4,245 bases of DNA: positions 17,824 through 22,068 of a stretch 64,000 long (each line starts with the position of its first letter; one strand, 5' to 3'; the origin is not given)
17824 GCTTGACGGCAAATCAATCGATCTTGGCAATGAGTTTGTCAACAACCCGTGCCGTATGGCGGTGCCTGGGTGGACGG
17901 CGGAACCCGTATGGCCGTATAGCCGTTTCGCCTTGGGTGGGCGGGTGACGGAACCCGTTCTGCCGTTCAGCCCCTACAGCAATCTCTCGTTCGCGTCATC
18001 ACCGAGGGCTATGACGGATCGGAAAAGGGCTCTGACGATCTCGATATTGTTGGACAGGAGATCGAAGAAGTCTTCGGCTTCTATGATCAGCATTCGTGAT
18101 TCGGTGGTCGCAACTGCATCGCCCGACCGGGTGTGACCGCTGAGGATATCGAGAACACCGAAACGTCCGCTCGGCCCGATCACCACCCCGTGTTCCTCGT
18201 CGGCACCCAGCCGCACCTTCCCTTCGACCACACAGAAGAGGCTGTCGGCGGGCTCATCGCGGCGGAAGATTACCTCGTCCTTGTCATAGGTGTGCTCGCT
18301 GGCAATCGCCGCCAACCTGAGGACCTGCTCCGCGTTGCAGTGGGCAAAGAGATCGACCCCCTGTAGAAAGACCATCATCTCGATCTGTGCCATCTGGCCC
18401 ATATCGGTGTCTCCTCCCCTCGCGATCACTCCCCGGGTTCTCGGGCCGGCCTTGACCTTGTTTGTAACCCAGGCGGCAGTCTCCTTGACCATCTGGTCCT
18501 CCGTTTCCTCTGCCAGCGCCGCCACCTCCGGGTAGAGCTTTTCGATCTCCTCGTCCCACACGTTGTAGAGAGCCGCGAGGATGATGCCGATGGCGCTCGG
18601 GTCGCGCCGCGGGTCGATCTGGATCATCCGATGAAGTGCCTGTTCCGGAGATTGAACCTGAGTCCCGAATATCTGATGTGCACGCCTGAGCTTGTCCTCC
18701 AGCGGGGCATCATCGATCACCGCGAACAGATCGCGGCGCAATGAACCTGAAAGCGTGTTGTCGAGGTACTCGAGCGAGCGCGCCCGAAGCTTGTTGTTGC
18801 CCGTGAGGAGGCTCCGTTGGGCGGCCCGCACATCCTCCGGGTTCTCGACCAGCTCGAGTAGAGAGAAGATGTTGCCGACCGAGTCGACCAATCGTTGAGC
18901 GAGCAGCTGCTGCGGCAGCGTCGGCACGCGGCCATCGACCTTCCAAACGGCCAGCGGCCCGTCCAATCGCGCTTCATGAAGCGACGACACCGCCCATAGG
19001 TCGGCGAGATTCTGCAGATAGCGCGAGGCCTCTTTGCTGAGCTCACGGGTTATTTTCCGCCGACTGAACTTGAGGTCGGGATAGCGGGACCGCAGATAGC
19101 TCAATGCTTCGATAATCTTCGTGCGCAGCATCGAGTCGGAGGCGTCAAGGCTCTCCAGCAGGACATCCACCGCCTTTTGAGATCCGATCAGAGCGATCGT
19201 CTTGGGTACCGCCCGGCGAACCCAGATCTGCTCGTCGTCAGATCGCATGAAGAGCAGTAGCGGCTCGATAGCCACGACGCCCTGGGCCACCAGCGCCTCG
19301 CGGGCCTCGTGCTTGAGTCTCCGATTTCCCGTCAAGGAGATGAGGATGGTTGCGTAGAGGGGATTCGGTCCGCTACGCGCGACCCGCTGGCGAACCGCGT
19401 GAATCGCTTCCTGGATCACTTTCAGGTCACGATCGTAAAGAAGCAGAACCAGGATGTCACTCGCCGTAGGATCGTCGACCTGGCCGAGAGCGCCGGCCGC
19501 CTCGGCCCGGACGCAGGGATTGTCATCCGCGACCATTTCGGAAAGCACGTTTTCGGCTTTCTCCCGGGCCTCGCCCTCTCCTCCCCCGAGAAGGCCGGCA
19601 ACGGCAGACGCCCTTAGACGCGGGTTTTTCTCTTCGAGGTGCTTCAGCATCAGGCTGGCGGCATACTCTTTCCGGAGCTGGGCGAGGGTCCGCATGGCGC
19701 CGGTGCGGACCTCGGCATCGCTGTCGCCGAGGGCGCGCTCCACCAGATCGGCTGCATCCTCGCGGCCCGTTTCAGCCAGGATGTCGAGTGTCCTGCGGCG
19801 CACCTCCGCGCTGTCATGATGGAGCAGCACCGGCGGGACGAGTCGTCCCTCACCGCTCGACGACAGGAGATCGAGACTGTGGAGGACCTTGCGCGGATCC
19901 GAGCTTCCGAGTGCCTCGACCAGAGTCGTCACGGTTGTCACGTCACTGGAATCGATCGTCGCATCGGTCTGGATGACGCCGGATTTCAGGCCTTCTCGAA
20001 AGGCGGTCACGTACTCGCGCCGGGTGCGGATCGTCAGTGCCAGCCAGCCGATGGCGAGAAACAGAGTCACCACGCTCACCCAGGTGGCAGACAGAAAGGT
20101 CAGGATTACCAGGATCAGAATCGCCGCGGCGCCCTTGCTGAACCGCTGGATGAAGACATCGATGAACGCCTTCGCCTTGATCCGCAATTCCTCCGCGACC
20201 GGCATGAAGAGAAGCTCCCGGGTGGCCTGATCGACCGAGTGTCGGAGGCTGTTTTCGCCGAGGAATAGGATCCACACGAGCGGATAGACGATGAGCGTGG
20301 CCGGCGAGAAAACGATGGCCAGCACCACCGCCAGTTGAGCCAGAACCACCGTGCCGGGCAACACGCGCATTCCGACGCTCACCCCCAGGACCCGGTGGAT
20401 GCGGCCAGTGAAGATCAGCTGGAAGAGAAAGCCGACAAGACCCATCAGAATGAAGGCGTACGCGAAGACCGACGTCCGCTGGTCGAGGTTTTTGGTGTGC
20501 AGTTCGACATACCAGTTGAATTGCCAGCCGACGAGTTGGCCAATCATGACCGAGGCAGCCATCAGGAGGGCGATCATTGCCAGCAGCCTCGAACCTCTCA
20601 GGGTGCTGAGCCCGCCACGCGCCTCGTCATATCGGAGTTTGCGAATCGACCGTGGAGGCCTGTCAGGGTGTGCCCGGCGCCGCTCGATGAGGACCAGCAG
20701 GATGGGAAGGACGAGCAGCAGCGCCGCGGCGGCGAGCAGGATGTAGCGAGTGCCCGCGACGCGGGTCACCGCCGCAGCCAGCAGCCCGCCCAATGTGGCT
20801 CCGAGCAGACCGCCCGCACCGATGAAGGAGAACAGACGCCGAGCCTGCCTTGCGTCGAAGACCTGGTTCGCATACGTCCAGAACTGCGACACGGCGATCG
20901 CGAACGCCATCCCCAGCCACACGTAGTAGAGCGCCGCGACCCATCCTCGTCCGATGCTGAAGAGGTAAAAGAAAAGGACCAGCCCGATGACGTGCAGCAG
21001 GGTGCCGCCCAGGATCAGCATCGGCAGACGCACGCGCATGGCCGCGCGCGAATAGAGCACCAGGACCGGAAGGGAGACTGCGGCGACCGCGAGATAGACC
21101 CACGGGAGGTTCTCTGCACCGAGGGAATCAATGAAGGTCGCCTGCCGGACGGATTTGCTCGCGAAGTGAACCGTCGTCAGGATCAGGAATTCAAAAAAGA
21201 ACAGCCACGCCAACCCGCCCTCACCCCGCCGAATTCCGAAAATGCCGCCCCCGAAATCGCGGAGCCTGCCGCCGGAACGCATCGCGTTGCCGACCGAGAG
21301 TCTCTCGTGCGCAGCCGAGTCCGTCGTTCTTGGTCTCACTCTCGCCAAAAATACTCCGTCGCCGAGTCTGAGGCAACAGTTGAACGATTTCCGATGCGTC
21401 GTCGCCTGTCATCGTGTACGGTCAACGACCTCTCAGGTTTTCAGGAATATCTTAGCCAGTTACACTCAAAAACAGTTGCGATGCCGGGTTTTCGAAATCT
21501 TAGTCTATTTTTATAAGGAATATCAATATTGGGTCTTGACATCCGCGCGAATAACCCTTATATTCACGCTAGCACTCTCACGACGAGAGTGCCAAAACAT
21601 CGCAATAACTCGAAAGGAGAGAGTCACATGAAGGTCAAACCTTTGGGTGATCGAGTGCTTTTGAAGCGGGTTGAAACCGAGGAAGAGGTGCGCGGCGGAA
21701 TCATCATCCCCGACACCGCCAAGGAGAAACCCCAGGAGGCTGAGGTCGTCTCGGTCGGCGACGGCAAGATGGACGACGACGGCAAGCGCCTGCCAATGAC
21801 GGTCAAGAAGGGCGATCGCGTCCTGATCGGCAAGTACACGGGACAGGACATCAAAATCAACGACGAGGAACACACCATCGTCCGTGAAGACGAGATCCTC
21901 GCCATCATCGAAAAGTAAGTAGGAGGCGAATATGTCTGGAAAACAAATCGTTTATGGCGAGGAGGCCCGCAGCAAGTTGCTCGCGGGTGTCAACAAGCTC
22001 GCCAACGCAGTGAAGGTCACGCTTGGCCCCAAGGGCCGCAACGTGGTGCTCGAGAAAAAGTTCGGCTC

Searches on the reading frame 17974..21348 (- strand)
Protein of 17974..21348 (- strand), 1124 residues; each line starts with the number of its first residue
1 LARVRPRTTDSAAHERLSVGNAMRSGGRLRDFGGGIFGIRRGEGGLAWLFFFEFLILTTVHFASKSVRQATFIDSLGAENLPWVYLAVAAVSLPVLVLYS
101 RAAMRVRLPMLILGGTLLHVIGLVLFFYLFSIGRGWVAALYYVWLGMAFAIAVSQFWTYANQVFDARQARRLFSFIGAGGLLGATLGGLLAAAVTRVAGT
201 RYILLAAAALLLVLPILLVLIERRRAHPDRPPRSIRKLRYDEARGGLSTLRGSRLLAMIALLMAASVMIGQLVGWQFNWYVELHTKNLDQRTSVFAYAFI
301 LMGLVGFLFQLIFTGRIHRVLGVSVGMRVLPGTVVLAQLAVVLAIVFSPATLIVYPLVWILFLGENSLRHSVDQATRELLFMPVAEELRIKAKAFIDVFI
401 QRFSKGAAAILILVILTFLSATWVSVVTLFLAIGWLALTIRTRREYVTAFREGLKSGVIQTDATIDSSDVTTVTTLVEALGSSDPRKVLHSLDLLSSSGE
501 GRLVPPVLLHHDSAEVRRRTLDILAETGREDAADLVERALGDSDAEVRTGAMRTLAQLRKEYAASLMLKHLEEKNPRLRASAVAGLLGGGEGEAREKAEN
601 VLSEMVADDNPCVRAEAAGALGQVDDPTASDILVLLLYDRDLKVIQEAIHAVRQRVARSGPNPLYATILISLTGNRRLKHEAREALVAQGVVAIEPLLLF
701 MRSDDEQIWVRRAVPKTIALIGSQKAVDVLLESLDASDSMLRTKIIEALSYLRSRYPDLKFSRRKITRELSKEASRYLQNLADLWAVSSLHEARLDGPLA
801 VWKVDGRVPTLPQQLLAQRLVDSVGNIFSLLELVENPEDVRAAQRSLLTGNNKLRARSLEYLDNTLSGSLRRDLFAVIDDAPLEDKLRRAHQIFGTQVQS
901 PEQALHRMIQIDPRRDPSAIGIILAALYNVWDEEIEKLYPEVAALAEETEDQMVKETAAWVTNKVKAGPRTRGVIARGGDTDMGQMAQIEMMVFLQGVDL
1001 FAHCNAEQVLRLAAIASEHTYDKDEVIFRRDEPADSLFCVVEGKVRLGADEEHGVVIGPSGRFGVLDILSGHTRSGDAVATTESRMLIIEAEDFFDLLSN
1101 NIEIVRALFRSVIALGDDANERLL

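Call 24: search_protein_families(library=pfam, proteins=[window:17974-21348:-], max_evalue=0.001)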
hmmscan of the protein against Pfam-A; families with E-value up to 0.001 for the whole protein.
window:17974-21348:- (1124 aa): 6 families
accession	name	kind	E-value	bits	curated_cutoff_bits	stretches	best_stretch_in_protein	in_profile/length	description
PF13646.12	HEAT_2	-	9.4e-27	93.6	27.7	3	508-586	8-87/88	HEAT repeats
PF00027.35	cNMP_binding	-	3.8e-15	56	27.5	1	1019-1101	2-89/89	Cyclic nucleotide-binding domain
PF03219.20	TLC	-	3.4e-11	43.1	21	2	247-438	275-483/491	TLC ATP/ADP transporter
PF07690.21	MFS_1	-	1.1e-08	34.8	33.4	1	80-360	33-304/347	Major Facilitator Superfamily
PF13513.12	HEAT_EZ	-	5.1e-05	24.1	27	0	576-624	1-55/55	HEAT-like repeat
PF02985.28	HEAT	-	9.7e-05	22.7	23.5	0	601-623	4-26/31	HEAT repeat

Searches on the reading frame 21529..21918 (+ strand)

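Call 80: search_protein_families(library=pfam, proteins=[window:21529-21918:+], max_evalue=0.001)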
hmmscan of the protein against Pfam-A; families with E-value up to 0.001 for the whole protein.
window:21529-21918:+ (129 aa): 1 family
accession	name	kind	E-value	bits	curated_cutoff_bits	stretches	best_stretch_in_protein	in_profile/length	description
PF00166.26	Cpn10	-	9.8e-34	115.7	21.1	1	35-127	1-93/93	Chaperonin 10 Kd subunit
